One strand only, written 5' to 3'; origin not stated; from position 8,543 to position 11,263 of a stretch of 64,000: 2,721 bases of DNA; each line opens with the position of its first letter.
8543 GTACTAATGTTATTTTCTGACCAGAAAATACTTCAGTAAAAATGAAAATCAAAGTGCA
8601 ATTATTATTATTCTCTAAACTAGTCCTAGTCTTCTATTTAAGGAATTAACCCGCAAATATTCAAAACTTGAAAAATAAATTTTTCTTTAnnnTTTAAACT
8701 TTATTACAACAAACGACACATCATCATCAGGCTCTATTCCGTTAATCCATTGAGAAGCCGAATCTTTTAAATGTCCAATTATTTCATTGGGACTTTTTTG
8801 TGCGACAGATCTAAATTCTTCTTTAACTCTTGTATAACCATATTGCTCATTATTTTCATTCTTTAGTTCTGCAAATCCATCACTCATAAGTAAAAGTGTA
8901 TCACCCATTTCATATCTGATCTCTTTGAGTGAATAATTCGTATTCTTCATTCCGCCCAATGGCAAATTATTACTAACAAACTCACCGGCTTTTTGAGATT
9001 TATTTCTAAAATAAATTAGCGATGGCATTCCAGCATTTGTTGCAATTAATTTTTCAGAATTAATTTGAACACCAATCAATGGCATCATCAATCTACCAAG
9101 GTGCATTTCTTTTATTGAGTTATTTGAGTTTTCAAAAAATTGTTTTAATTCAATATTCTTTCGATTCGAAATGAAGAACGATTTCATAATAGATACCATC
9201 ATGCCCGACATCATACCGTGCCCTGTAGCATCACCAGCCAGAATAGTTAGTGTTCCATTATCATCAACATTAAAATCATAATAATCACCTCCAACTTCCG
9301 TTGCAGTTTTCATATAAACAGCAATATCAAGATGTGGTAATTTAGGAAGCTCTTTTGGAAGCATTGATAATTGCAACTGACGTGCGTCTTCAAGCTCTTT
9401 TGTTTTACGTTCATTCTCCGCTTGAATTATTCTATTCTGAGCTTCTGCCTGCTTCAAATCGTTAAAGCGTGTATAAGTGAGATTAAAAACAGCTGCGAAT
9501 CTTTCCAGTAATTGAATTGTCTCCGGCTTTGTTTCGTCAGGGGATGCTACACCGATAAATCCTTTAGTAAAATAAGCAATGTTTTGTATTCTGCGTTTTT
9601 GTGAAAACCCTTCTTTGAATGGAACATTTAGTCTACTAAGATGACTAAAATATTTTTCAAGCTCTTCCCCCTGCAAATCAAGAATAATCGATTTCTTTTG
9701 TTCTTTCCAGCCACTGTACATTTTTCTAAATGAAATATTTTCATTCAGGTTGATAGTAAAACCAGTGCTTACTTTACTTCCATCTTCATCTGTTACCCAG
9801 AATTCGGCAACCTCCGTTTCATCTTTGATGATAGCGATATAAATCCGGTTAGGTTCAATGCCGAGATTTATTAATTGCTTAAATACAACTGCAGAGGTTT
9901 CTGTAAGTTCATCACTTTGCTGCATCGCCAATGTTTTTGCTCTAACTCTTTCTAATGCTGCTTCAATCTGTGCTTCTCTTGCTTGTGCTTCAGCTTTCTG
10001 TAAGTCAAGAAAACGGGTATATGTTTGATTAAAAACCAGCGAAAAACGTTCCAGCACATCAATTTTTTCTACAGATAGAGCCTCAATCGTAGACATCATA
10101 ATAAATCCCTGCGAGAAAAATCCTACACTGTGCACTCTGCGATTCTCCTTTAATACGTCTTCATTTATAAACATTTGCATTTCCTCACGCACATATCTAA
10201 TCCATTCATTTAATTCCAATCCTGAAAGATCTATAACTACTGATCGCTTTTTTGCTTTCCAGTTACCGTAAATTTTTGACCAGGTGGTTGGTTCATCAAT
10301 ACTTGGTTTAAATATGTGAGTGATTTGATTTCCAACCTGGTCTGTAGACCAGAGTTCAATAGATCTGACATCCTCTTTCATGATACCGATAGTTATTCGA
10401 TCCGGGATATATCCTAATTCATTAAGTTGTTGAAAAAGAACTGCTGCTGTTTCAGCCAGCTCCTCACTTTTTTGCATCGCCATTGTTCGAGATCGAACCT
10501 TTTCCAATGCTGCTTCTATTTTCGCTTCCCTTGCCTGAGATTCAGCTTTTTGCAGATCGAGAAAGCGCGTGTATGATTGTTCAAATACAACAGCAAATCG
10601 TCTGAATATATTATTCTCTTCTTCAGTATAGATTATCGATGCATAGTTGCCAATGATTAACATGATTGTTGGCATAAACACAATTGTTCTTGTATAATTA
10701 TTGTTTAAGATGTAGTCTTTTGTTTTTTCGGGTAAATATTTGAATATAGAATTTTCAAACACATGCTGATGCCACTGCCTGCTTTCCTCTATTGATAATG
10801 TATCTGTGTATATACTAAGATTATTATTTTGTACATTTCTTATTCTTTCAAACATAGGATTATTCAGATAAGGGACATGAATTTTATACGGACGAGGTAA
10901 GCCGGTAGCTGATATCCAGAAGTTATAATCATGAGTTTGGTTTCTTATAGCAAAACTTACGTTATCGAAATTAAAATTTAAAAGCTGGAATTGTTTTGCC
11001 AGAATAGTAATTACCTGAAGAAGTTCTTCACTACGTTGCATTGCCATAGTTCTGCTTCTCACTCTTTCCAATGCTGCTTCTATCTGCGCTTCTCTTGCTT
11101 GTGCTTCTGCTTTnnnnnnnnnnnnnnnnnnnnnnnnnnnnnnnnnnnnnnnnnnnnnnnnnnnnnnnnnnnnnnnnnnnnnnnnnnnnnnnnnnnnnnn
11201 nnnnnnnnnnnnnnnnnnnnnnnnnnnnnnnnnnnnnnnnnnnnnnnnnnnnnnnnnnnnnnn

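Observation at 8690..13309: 1539-aa cytoplasmic phosphatase with six tandem ~185-aa modules separated by an almost invariant helix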

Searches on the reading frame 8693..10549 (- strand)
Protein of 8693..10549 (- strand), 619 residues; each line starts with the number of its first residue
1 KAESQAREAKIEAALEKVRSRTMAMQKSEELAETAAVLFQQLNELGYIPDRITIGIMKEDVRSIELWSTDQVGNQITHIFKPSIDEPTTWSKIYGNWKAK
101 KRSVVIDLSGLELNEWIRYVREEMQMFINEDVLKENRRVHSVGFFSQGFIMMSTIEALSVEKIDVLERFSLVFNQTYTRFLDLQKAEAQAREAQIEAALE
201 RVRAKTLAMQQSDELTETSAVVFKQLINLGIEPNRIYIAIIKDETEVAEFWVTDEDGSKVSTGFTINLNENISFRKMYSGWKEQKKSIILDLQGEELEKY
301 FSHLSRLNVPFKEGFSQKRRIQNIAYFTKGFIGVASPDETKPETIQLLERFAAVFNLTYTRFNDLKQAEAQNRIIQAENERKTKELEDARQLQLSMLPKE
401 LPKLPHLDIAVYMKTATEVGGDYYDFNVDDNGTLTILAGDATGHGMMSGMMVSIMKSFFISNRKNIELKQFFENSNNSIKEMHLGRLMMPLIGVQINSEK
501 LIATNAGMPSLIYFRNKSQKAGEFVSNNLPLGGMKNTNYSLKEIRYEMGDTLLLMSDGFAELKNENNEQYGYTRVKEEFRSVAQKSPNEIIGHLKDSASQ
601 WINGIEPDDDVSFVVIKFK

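Call 58: predict_structure(alignment_id=A5)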
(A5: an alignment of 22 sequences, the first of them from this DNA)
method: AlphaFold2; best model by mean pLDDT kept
length: 619 residues; sequences in the alignment: 22
mean_pLDDT: 85.0   pTM: 0.51
mean pLDDT of the five models: 85.0, 83.9, 82.6, 81.9, 80.8
residues with pLDDT >= 90: 171; 70-90: 404; 50-70: 44; < 50: 0
segments of 3 or more residues with pLDDT < 50: none
pLDDT, mean of each block of 10 residues (from residue 1): 88 92 87 91 89 90 89 75 83 93 92 87 80 87 94 89 91 90 87 89 83 79 87 83 86 72 78 89 91 88 81 76 90 80 85 86 78 68 70 73 90 74 88 90 77 87 84 90 79 89 84 89 75 87 89 87 87 89 93 90 76 89
secondary structure, 60 per line:
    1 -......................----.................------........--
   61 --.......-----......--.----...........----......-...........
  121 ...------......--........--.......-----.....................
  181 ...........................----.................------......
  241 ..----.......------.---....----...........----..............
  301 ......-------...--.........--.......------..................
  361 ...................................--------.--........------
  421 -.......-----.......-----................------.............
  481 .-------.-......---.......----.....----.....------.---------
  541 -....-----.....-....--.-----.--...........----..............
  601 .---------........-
elements in order: H2-23 H28-44 E51-58 E63-69 E75-80 H88-98 E103-108 H110-123 H130-135 E138-145 E148-154 H160-207 H212-228 E235-242 E247-253 E264-267 H272-282 E287-293 H294-306 E319-327 E330-336 H343-395 E407-414 E422-428 E434-440 H446-461 H468-481 E491-496 E500-506 E511-515 E520-524 E542-545 E551-555 H557-560 H572-582 H587-601 E611-618
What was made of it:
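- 9992..10549 (-): Module 5, aa 921-1106. It has the same secondary-structure order as M3 in model 2 (call 58).
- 9365..9523 (-): Output helix, aa 1263-1315. M6's last helix continues, as the degenerate seventh motif, into the PP2C N-terminal linker (.....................). DSSP of model 2 gives H343-395 (call 58).
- On Signalling helix (S-helix): Continuous helices of 48 and 53 residues lie between modules and before PP2C (call 58).
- It has single helices at aa 1080-1127 and aa 1263-1315 (call 58). pTM of the three-domain model is only 0.51, so the relative domain positions are not reliable (call 58).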

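Call 61: fold_search(model_id=the predicted structure, library=pdb)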
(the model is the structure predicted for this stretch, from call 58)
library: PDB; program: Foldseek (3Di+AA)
matches with E <= 10: 813; with E <= 0.001: 256
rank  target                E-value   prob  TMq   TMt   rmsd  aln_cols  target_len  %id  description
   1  3f79_B                1.1e-11  1.00  0.30  0.75   4.8       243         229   20  Structure of pseudo-centered cell crystal form of the C-terminal phosphatase domain of P. aeruginosa RssB (released 2009-11-24)
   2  3f7a_B                1.6e-11  1.00  0.36  0.55   5.0       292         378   17  Structure of Orthorhombic crystal form of Pseudomonas aeruginosa RssB (released 2009-11-24)
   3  3f79_F                4.4e-11  1.00  0.31  0.76   4.2       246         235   19  Structure of pseudo-centered cell crystal form of the C-terminal phosphatase domain of P. aeruginosa RssB (released 2009-11-24)
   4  3pu9_A                5.9e-11  1.00  0.31  0.77   3.0       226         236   17  Crystal structure of serine/threonine phosphatase Sphaerobacter thermophilus DSM 20745 (released 2010-12-22)
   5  6k4e_B                6.2e-11  1.00  0.35  0.85   2.7       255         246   18  SiaA-PP2C domain of Pseudomonas aeruginosa (released 2019-06-26)
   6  3f7a_A                8.3e-11  1.00  0.34  0.54   4.9       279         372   18  Structure of Orthorhombic crystal form of Pseudomonas aeruginosa RssB (released 2009-11-24)
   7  3eq2_B                9.1e-11  1.00  0.33  0.52   6.2       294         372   20  Structure of Hexagonal Crystal form of Pseudomonas aeruginosa RssB (released 2009-10-20)
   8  3f79_D                9.6e-11  1.00  0.30  0.74   5.0       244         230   19  Structure of pseudo-centered cell crystal form of the C-terminal phosphatase domain of P. aeruginosa RssB (released 2009-11-24)
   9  3f79_C                1.0e-10  1.00  0.30  0.75   5.0       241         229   18  Structure of pseudo-centered cell crystal form of the C-terminal phosphatase domain of P. aeruginosa RssB (released 2009-11-24)
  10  6k4e_A                1.2e-10  1.00  0.35  0.85   2.7       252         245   18  SiaA-PP2C domain of Pseudomonas aeruginosa (released 2019-06-26)
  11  3f79_E                1.4e-10  1.00  0.30  0.72   5.1       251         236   20  Structure of pseudo-centered cell crystal form of the C-terminal phosphatase domain of P. aeruginosa RssB (released 2009-11-24)
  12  3ke6_A                1.5e-10  1.00  0.32  0.53   3.2       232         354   19  The crystal structure of the RsbU and RsbW domains of Rv1364c from Mycobacterium tuberculosis (released 2010-11-10)
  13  3ke6_B                2.1e-10  1.00  0.31  0.54   3.0       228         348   19  The crystal structure of the RsbU and RsbW domains of Rv1364c from Mycobacterium tuberculosis (released 2010-11-10)
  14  5ucg_E                2.4e-10  1.00  0.30  0.52  35.4       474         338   13  Structure of the PP2C Phosphatase Domain and a Fragment of the Regulatory Domain of the Cell Fate Determinant SpoIIE f (released 2017-05-31)
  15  5ucg_D                4.4e-10  1.00  0.29  0.51  33.3       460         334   13  Structure of the PP2C Phosphatase Domain and a Fragment of the Regulatory Domain of the Cell Fate Determinant SpoIIE f (released 2017-05-31)
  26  3f79_A                5.6e-09  1.00  0.29  0.74   4.3       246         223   19  Structure of pseudo-centered cell crystal form of the C-terminal phosphatase domain of P. aeruginosa RssB (released 2009-11-24)
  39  1ykd_A                4.2e-08  1.00  0.28  0.40   8.9       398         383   11  Crystal Structure of the Tandem GAF Domains from a Cyanobacterial Adenylyl Cyclase: Novel Modes of Ligand-Binding and  (released 2005-02-22)
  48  1ykd_B                7.9e-08  1.00  0.27  0.38   9.1       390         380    9  Crystal Structure of the Tandem GAF Domains from a Cyanobacterial Adenylyl Cyclase: Novel Modes of Ligand-Binding and  (released 2005-02-22)
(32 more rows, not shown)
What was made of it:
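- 9440..9997 (-): Module 6, aa 1105-1290. It belongs to a 'last-position' subtype (cluster J). The M5+M6 pair matches the tandem GAFs of CyaB2, PDB 1ykd, at E 4e-8 (call 61).
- On GAF domain superfamily (fold level): The module pair matches tandem GAF 1ykd (call 61).
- On PPM/PP2C phosphatase, SpoIIE/RsbU branch: Foldseek matches RssB, SiaA (TM 0.85), Rv1364c, SpoIIE and RsbX (call 61).
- Closest known: Tandem GAF regulatory modules of cyclic-nucleotide enzymes. Same: The M5+M6 model aligns to 1ykd over 398 columns at E 4e-8 (call 61).
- Its two modules match 1ykd over 398 columns (call 61).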

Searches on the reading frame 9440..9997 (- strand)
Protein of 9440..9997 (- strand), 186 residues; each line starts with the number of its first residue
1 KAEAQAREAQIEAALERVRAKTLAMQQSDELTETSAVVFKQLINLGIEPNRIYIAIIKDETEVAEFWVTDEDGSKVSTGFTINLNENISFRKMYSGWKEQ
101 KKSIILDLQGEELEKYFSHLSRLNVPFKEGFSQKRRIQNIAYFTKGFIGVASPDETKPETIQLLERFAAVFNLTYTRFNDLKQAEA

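Call 7: search_protein_families(library=pfam, proteins=[window:9440-9997:-], max_evalue=10)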
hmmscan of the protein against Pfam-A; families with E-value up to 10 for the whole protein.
seq(186 aa): 0 families

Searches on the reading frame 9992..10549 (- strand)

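Call 7: search_protein_families(library=pfam, proteins=[window:9992-10549:-], max_evalue=10)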
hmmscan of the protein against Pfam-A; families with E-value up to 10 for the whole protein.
seq(186 aa): 1 family
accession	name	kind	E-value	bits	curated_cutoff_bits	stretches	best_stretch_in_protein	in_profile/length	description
PF09498.15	DUF2388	-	0.18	12.3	25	1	6-33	38-66/70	Protein of unknown function (DUF2388)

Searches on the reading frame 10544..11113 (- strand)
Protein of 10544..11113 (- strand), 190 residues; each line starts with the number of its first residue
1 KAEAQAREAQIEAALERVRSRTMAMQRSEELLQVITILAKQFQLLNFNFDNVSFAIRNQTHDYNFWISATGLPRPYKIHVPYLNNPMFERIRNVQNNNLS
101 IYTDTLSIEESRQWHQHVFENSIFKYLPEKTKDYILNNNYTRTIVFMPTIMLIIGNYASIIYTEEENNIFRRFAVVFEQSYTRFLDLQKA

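Call 7: search_protein_families(library=pfam, proteins=[window:10544-11113:-], max_evalue=10)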
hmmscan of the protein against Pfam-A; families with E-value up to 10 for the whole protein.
seq(190 aa): 2 families
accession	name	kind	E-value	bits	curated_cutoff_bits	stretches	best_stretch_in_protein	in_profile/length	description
PF25408.1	AAA_lid_NAV1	-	0.027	14.7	27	1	106-142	52-86/115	NAV1-like, AAA+ ATPase lid domain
PF09498.15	DUF2388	-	0.29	11.6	25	1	6-32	38-64/70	Protein of unknown function (DUF2388)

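Call 9: find_homologous_proteins(query=A1, max_evalue=0.001)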
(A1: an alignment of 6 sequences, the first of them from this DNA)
Query A1 (6 sequences) (190 aa, profile of the alignment): 1433 proteins with E <= 0.001 among 3607 candidates; the best 120 are listed.
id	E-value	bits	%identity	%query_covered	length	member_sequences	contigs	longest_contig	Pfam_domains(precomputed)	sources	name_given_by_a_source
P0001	7.4e-100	351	38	99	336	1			-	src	-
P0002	5.5e-89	315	31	100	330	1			-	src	-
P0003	2.0e-88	314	32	100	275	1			-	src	-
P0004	4.3e-86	306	41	100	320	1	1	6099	-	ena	-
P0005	8.8e-86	305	36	55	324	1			-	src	-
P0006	1.2e-84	301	43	100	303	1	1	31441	-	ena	-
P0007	3.4e-84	300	32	100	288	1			-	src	-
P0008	9.8e-84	298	41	100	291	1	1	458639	PF15916.12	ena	-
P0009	2.0e-83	297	43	100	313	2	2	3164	-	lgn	-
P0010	3.4e-82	293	42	100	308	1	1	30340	-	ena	-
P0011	2.2e-81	291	67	24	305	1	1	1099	-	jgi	jgi:hypothetical protein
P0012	4.5e-81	290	34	100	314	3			-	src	-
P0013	3.1e-80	287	35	100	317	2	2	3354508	-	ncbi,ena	-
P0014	2.2e-79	284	31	99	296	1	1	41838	-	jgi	jgi:hypothetical protein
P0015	1.5e-78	281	32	99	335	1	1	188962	-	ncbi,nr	ncbi:MAG: hypothetical protein IPL53_07865 [Ignavibacteria bacterium]|nr:hypothetical protein [Ignav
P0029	1.0e-75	272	46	100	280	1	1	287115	-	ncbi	ncbi:MAG: hypothetical protein WKF59_19530 [Chitinophagaceae bacterium]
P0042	7.6e-73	263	33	100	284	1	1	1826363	-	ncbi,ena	-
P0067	1.3e-68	249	35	100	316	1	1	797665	-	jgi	jgi:hypothetical protein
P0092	7.7e-65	237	42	58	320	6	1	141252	-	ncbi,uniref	ncbi:hypothetical protein [Algoriphagus boritolerans]|uniref:hypothetical protein n=1 Tax=Algoriphag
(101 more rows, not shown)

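Call 11: search_protein_families(library=pfam, proteins=[P0001, P0013, P0015, P0029, P0042, P0067, P0092, P0008], max_evalue=1)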
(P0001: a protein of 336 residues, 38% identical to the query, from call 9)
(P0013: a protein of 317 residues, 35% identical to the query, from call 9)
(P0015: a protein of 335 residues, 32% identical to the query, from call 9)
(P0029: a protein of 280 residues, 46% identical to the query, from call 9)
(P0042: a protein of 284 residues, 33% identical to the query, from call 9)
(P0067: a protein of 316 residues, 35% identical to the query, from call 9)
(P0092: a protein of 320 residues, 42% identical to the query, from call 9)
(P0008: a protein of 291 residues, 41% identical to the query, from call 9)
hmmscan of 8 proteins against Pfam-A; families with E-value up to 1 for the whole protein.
P0001 (336 aa): 5 families
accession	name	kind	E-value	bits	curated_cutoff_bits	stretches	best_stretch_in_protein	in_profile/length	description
PF01194.22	RNA_pol_N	-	0.025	15.2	26.9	1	219-263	9-53/58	RNA polymerases N / 8 kDa subunit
PF17925.6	TetR_C_20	-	0.11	13.1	26.5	1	39-86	28-76/107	Tetracyclin repressor-like, C-terminal domain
PF21556.3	AceES-2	-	0.17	13.4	27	0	26-55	24-52/102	Excretory-secretory protein 2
PF20512.3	PMI_typeI_hel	-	0.21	12.5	23.4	0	43-89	30-76/88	Phosphomannose isomerase type I, helical insertion domain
PF07303.18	Occludin_ELL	-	0.58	11.4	31.2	0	29-89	10-69/101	Occludin homology domain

P0013 (317 aa): 3 families
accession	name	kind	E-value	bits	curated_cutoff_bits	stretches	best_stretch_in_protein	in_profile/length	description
PF03932.20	CutC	-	0.0088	16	23.3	0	61-108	115-162/202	CutC family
PF20512.3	PMI_typeI_hel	-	0.27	12.2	23.4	0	255-301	30-76/88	Phosphomannose isomerase type I, helical insertion domain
PF09498.15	DUF2388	-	0.4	11.2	25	0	266-288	39-61/70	Protein of unknown function (DUF2388)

P0015 (335 aa): 2 families
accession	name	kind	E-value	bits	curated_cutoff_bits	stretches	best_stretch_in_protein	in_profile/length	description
PF11458.13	Mistic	-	0.054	14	26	1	217-275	6-63/74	Membrane-integrating protein Mistic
PF24901.1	HTH_MCM7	-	0.095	13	26.5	0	199-229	23-54/76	DNA replication licensing factor MCM7, winged helix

P0029 (280 aa): 6 families
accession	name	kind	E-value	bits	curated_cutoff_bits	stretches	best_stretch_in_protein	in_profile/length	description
PF17925.6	TetR_C_20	-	0.022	15.4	26.5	0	201-251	28-79/107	Tetracyclin repressor-like, C-terminal domain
PF04134.17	DCC1-like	-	0.034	15.8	27.8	0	199-253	22-78/113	DCC1-like thiol-disulfide oxidoreductase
PF19636.4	DUF6139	-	0.12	12.8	27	0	201-236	37-72/77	Family of unknown function (DUF6139)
PF09498.15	DUF2388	-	0.14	12.6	25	1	26-52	38-63/70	Protein of unknown function (DUF2388)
PF10193.14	Telomere_reg-2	-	0.26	12.1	23.6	1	46-100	36-90/112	Telomere length regulation protein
PF08438.16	YGR210-like_G4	-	0.27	12.1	24.7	0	25-65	60-100/108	Obg-like GTPase YGR210-like, G4 motif-containing domain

P0042 (284 aa): 13 families
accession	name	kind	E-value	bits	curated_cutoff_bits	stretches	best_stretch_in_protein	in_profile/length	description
PF09602.15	PhaP_Bmeg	-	0.007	16.8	28.3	1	4-58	108-162/168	Polyhydroxyalkanoic acid inclusion protein (PhaP_Bmeg)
PF20797.2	HepT-like_2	-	0.017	15.6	27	0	198-232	59-93/110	HepT-like protein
PF14837.11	INTS5_N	-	0.024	14.6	27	0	203-245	43-87/208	Integrator complex subunit 5 N-terminus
PF16879.10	Sin3a_C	-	0.029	14.3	26.8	0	207-266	10-73/281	C-terminal domain of Sin3a protein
PF03481.19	Sua5_C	-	0.033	15.2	22.9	1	46-87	70-115/136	Threonylcarbamoyl-AMP synthase, C-terminal domain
PF04134.17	DCC1-like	-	0.053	15.2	27.8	0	24-60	23-58/113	DCC1-like thiol-disulfide oxidoreductase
PF09498.15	DUF2388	-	0.054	14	25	1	228-255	38-66/70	Protein of unknown function (DUF2388)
PF03763.18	Remorin_C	-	0.13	12.6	29.7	1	32-66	35-71/107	Remorin, C-terminal region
PF18196.7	Cdh1_DBD_1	-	0.15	12.8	26.4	0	19-61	37-79/120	Chromodomain helicase DNA-binding domain 1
PF13462.12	Thioredoxin_4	-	0.16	12.6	23.2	0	186-257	65-135/165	Thioredoxin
PF21556.3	AceES-2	-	0.23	13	27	0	199-239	22-61/102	Excretory-secretory protein 2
PF16360.10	GTP-bdg_M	-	0.49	11.4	29.5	0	218-244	46-72/79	GTP-binding GTPase Middle Region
PF09720.15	Unstab_antitox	-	0.5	10.9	23.3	0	31-47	28-44/54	Putative addiction module component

P0067 (316 aa): 6 families
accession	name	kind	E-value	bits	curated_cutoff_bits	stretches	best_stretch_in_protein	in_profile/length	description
PF03586.18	Herpes_UL36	-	0.023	14.5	23.2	1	226-265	155-198/251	Herpesvirus UL36 tegument protein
PF15556.11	Zwint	-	0.061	13.3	29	1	222-271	72-121/252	ZW10 interactor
PF15924.11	ALG11_N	-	0.062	13.8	29.8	1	120-161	130-171/209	ALG11 mannosyltransferase N-terminus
PF22203.1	Sca2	-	0.062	12.8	27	1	38-142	61-164/329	Surface cell antigen Sca2 helical repeat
PF01194.22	RNA_pol_N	-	0.11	13.2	26.9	0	232-273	13-54/58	RNA polymerases N / 8 kDa subunit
PF11112.13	PyocinActivator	-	0.18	12.4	24.2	0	232-262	19-49/74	Pyocin activator protein PrtN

P0092 (320 aa): 10 families
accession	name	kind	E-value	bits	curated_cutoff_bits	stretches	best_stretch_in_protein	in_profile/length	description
PF05225.22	HTH_psq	-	0.0015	18.6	20.4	1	31-49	2-20/45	helix-turn-helix, Psq domain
PF12875.12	DUF3826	-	0.028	15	25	0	191-239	105-154/186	Protein of unknown function (DUF3826)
PF15975.10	Flot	-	0.046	14.3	27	0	206-240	21-54/124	Flotillin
PF17943.6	HOCHOB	-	0.064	14.4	26.3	0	1-28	16-43/120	Homeobox-cysteine loop-homeobox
PF08438.16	YGR210-like_G4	-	0.12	13.3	24.7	1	202-250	52-100/108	Obg-like GTPase YGR210-like, G4 motif-containing domain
PF01486.22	K-box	-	0.12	13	30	0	199-227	35-63/93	K-box region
PF18152.6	DAHP_snth_FXD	-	0.12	12.7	27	0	209-238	7-36/67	DAHP synthase ferredoxin-like domain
PF09498.15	DUF2388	-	0.13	12.8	25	0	29-52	38-61/70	Protein of unknown function (DUF2388)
PF03763.18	Remorin_C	-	0.4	10.9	29.7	0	22-47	35-60/107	Remorin, C-terminal region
PF07888.16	CALCOCO1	-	0.8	9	36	0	22-59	220-257/496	Calcium binding and coiled-coil domain (CALCOCO1) like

P0008 (291 aa): 16 families
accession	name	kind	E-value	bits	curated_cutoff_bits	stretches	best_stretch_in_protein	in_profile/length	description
PF15916.11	DUF4743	-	1.9e-05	25.2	25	2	15-74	30-91/118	Domain of unknown function (DUF4743)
PF14557.12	AphA_like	-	0.0026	17.9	27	0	215-250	100-133/174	Putative AphA-like transcriptional regulator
PF09498.15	DUF2388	-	0.012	16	25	1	49-72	38-61/70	Protein of unknown function (DUF2388)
PF16879.10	Sin3a_C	-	0.014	15.4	26.8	1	209-260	4-56/281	C-terminal domain of Sin3a protein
PF01194.22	RNA_pol_N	-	0.019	15.6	26.9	0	215-256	9-50/58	RNA polymerases N / 8 kDa subunit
PF03586.18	Herpes_UL36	-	0.02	14.6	23.2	0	211-252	153-193/251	Herpesvirus UL36 tegument protein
PF09538.15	FYDLN_acid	-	0.024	15.8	23.9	0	220-267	13-61/105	Protein of unknown function (FYDLN_acid)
PF25614.1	PhiKZ_VTX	-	0.031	13.9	27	0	32-72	6-40/303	Bacteriophage PhiKZ vertex-binding protein gp28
PF18196.7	Cdh1_DBD_1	-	0.036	14.8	26.4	0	217-272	38-93/120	Chromodomain helicase DNA-binding domain 1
PF05225.22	HTH_psq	-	0.037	14.2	20.4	0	51-70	2-21/45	helix-turn-helix, Psq domain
PF13274.11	SocA_Panacea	-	0.05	15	25.7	0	28-89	30-98/113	Antitoxin SocA-like, Panacea domain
PF04134.17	DCC1-like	-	0.22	13.2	27.8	0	221-257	23-58/113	DCC1-like thiol-disulfide oxidoreductase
PF20512.3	PMI_typeI_hel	-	0.31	12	23.4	0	39-85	30-76/88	Phosphomannose isomerase type I, helical insertion domain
PF13462.12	Thioredoxin_4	-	0.33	11.6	23.2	0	219-264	88-135/165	Thioredoxin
PF09602.15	PhaP_Bmeg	-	0.39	11.1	28.3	0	23-71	117-165/168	Polyhydroxyalkanoic acid inclusion protein (PhaP_Bmeg)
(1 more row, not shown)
